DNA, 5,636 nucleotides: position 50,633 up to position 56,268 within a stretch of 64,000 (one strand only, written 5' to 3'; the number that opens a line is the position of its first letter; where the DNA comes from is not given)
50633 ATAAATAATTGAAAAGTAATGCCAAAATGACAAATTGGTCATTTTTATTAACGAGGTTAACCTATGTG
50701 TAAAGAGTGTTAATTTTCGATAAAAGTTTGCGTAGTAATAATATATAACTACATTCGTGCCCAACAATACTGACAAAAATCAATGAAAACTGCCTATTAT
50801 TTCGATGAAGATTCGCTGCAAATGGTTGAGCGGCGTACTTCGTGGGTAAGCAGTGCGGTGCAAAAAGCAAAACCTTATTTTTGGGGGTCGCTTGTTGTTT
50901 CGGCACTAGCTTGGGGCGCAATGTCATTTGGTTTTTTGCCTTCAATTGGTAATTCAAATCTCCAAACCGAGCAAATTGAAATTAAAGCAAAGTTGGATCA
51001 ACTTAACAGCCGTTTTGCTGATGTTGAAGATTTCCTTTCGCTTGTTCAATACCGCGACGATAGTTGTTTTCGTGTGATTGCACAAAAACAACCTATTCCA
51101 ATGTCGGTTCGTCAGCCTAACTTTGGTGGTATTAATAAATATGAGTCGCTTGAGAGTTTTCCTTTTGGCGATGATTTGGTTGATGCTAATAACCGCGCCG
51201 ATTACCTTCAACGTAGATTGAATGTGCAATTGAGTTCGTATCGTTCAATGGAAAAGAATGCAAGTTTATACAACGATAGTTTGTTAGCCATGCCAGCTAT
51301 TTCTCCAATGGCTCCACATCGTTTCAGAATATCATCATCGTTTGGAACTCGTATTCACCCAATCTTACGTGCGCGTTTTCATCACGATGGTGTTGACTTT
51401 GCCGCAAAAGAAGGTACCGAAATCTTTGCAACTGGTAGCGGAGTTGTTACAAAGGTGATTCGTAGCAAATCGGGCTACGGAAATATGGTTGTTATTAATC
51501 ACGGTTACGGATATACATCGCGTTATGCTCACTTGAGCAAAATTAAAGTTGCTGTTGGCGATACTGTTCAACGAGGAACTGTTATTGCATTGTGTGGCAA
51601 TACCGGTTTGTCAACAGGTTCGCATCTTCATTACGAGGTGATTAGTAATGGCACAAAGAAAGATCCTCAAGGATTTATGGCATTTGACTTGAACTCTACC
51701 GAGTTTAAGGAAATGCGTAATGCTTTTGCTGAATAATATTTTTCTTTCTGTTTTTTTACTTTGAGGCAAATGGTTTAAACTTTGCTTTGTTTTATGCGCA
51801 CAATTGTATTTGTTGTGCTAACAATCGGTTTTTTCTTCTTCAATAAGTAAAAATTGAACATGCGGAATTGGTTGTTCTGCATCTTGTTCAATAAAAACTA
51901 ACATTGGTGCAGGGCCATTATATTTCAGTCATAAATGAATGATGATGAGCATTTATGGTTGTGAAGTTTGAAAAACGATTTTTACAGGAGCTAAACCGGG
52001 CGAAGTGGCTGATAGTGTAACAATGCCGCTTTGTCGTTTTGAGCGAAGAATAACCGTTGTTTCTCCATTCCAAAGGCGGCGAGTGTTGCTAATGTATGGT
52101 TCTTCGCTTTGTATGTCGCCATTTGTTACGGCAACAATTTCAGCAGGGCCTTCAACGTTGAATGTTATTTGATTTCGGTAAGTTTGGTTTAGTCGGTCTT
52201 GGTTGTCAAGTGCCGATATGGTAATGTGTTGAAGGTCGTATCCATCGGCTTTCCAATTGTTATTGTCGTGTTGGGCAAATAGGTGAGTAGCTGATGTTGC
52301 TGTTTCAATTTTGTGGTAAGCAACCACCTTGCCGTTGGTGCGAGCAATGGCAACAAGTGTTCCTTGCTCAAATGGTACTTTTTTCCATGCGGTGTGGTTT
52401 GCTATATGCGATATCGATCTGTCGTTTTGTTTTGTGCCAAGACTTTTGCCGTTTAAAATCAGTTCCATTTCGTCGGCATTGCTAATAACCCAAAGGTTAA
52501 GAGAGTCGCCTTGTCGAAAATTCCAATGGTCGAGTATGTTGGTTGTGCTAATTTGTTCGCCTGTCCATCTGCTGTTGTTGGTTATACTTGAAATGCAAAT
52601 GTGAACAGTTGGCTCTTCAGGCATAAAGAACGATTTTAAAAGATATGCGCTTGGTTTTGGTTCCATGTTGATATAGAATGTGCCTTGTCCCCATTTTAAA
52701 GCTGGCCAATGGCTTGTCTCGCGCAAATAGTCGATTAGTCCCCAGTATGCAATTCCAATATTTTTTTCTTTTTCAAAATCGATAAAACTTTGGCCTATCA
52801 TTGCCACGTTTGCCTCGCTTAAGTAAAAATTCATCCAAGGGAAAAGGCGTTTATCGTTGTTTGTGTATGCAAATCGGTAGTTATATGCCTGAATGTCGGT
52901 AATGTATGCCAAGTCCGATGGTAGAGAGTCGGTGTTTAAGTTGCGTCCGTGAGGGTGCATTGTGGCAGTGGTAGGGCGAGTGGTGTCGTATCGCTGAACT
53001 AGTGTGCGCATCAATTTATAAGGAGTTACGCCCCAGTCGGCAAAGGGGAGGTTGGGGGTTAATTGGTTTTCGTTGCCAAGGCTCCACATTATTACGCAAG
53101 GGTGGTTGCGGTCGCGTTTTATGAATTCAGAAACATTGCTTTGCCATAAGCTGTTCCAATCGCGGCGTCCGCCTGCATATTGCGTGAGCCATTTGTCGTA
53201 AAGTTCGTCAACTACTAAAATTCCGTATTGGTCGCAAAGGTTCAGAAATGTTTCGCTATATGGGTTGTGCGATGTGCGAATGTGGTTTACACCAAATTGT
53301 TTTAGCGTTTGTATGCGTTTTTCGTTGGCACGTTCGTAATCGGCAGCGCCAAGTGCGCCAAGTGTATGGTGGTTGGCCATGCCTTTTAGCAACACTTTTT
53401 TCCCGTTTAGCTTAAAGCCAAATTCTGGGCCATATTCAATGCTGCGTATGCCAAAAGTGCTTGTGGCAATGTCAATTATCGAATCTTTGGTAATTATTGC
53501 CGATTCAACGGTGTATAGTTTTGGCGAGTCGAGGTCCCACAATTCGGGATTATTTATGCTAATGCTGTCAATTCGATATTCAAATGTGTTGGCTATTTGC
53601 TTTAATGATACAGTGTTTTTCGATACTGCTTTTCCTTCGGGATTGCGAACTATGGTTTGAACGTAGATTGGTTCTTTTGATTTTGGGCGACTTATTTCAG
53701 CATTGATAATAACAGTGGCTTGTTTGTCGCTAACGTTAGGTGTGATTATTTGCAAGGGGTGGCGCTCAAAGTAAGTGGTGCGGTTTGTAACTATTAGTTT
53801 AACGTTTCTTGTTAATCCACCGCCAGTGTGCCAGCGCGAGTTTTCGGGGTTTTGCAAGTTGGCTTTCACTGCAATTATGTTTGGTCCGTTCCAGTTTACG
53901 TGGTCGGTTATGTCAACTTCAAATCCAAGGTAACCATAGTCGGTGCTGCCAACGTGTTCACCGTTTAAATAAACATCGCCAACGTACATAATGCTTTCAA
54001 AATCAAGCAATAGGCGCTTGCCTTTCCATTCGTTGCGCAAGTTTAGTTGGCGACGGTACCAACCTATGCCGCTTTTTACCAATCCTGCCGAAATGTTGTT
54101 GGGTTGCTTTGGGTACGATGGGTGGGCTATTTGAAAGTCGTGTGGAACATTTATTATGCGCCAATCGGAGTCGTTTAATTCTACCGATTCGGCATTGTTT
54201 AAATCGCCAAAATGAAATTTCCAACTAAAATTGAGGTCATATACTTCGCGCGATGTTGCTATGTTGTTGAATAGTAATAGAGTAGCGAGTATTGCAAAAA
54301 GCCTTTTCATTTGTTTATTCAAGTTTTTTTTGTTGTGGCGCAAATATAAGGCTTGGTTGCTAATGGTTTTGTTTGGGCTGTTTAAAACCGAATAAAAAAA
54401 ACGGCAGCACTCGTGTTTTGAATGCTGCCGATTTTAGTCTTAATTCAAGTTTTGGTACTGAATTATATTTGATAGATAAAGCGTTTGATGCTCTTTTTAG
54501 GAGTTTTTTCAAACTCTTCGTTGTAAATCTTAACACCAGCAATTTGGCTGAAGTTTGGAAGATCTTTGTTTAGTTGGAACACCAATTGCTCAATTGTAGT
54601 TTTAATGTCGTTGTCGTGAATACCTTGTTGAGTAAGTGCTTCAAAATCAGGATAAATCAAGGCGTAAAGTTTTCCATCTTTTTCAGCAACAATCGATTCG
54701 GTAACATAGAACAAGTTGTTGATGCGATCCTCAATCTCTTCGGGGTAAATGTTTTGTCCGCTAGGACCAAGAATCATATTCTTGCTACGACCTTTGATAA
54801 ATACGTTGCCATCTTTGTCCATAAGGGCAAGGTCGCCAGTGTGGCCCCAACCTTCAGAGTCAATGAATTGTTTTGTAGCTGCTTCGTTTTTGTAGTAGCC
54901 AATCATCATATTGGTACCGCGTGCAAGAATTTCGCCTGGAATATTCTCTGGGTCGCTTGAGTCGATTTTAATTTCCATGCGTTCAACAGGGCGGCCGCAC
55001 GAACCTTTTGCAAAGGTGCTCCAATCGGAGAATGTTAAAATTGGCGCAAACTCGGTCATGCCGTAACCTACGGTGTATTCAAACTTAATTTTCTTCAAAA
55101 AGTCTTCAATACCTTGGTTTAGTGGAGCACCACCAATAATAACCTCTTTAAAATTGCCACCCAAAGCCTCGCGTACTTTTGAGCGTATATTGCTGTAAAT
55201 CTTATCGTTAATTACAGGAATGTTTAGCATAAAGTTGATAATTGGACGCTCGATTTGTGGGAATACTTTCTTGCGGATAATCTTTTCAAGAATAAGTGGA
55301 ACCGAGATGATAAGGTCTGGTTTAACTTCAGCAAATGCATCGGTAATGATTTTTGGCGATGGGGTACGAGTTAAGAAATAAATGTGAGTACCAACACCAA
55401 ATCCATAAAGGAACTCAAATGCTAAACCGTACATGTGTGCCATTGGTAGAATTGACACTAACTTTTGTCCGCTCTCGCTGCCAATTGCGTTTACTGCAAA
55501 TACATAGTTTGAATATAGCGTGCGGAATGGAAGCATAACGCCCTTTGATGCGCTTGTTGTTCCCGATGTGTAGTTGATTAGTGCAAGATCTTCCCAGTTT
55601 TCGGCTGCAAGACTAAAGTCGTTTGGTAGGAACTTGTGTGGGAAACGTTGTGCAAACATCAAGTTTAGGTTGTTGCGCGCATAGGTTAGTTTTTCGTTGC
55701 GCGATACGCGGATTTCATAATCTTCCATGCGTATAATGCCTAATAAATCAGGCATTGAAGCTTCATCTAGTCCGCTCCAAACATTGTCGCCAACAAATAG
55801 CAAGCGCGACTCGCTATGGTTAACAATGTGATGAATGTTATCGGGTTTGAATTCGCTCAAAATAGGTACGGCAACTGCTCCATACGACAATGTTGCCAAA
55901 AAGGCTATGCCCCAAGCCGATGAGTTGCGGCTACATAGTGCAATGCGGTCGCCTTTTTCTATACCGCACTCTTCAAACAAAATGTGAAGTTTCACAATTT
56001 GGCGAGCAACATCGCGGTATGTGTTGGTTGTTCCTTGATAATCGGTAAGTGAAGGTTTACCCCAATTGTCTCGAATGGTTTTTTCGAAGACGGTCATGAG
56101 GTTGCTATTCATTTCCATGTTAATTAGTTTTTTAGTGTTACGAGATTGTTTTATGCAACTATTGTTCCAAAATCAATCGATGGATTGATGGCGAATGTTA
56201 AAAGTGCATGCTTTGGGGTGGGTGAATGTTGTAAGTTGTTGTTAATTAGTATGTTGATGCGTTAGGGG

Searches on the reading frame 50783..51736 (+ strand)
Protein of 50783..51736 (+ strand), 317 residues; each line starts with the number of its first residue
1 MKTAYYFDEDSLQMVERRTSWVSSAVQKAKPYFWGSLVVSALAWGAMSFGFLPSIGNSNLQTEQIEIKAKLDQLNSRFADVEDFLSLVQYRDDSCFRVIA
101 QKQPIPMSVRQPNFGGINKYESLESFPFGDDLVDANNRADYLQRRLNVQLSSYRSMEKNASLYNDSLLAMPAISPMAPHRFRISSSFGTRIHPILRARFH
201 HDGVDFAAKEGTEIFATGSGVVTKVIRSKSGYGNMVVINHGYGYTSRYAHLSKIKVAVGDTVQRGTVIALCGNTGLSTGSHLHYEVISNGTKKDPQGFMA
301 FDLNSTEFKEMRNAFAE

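Call 45: search_protein_families(library=pfam, proteins=[window:50783-51736:+], max_evalue=0.00001)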
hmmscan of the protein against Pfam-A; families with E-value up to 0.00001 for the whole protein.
window:50783-51736:+ (317 aa): 1 family
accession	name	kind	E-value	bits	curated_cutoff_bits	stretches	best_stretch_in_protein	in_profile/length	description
PF01551.29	Peptidase_M23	-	4.1e-32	110.7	28.7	1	200-295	2-96/96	Peptidase family M23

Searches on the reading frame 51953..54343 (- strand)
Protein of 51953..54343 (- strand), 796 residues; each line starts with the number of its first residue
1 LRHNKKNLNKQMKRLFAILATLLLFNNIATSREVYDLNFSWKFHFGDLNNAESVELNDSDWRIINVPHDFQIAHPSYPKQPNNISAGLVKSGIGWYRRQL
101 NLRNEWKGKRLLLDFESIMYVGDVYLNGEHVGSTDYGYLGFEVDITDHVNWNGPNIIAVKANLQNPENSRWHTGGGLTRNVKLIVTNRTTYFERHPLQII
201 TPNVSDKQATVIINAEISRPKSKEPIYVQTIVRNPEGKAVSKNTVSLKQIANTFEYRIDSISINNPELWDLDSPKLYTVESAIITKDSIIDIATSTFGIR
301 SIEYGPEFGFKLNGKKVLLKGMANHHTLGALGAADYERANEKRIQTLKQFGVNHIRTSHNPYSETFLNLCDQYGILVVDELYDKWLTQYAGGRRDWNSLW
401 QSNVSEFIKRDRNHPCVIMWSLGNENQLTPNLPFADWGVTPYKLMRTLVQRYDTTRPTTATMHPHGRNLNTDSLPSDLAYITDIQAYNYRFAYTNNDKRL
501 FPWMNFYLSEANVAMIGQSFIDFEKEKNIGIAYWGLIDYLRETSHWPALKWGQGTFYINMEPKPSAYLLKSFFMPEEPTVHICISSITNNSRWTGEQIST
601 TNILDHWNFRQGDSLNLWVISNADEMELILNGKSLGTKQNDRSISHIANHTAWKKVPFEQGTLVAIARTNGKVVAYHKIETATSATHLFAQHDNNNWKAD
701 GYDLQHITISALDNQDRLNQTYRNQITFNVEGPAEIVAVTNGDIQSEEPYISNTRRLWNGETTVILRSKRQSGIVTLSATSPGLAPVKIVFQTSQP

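Call 45: search_protein_families(library=pfam, proteins=[window:51953-54343:-], max_evalue=0.00001)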
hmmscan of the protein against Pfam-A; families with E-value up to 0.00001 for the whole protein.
window:51953-54343:- (796 aa): 6 families
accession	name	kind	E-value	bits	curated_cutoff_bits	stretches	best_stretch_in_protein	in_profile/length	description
PF18565.7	Glyco_hydro2_C5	-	4.9e-28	97.5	32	1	691-789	4-102/103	Glycoside hydrolase family 2 C-terminal domain 5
PF02836.23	Glyco_hydro_2_C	-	1.9e-27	96.6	21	1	310-463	8-163/302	Glycosyl hydrolases family 2, TIM barrel domain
PF02837.24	Glyco_hydro_2_N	-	1.1e-19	71.4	28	1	36-183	3-165/169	Glycosyl hydrolases family 2, sugar binding domain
PF16355.11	DUF4982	-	3.1e-18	65.9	23.9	1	612-675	1-61/61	Domain of unknown function (DUF4982)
PF00703.27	Glyco_hydro_2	-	3.7e-13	50.7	23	1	200-300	8-109/109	Glycosyl hydrolases family 2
PF22666.2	Glyco_hydro_2_N2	-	7.6e-10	39.5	27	1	88-162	44-118/167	Glycosyl hydrolase 2 galactose-binding domain-like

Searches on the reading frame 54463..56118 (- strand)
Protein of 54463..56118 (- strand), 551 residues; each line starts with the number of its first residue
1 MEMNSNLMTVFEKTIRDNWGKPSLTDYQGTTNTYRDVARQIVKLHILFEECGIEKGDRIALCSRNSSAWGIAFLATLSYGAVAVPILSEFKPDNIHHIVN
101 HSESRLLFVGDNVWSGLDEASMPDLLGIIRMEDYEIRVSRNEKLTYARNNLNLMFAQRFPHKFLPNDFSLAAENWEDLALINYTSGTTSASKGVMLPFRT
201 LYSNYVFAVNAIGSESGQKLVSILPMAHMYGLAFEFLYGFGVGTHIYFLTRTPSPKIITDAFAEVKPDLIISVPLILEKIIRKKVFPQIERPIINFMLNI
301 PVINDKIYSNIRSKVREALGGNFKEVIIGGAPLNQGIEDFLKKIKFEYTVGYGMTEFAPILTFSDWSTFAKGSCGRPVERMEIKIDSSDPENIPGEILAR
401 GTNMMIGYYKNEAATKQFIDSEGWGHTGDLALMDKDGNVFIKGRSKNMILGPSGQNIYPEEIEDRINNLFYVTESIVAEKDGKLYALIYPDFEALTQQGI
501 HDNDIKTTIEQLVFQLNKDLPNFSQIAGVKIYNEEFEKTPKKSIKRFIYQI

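Call 45: search_protein_families(library=pfam, proteins=[window:54463-56118:-], max_evalue=0.00001)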
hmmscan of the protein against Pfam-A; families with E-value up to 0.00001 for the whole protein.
window:54463-56118:- (551 aa): 1 family
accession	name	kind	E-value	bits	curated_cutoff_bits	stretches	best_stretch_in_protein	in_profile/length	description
PF00501.34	AMP-binding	-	1.7e-62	211.8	29.9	1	12-409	2-384/384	AMP-binding enzyme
